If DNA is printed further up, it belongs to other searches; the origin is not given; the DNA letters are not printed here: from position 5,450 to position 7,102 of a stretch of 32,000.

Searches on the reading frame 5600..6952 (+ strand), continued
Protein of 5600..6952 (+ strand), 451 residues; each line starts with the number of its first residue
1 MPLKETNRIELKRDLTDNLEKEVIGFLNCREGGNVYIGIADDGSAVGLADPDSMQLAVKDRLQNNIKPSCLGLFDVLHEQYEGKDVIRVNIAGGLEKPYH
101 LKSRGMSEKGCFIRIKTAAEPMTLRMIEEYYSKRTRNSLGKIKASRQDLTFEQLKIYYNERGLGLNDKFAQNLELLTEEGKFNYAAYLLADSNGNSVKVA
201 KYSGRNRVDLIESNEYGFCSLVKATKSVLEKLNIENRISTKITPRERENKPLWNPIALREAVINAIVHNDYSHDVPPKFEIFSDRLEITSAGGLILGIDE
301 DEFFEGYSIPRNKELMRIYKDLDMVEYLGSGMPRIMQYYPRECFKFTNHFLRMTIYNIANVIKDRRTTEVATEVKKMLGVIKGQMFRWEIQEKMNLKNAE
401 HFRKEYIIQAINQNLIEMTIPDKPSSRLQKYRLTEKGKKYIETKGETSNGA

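Call 61: predict_structure(alignment_id=A2)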
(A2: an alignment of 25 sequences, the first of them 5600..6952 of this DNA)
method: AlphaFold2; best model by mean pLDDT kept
length: 451 residues; sequences in the alignment: 25
mean_pLDDT: 52.6   pTM: 0.27
mean pLDDT of the five models: 52.6, 52.4, 52.0, 49.9, 45.2
residues with pLDDT >= 90: 7; 70-90: 113; 50-70: 93; < 50: 238
segments of 3 or more residues with pLDDT < 50: 1-15, 67-70, 95-158, 162-165, 167-277, 290-298, 306-312, 327-329, 358-368, 445-451
pLDDT, mean of each block of 10 residues (from residue 1): 35 50 64 77 78 79 59 73 83 49 41 32 37 28 28 46 44 34 26 27 27 27 39 32 33 30 31 44 53 45 51 53 50 61 64 56 41 81 88 84 85 87 75 87 53 31
secondary structure, 60 per line:
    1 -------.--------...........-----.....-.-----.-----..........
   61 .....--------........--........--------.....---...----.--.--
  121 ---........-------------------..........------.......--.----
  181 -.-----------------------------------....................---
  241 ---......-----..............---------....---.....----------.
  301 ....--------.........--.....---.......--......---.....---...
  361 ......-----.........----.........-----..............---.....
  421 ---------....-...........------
elements in order: H17-27 E33-37 H51-65 E74-81 E84-91 H100-104 H124-131 H151-160 H167-173 H218-237 H244-249 H255-268 E278-281 E285-289 H300-304 H313-321 H324-328 H332-338 E344-346 E350-354 H358-366 H372-380 H387-393 H399-412 E416-420 E430-433 H435-445
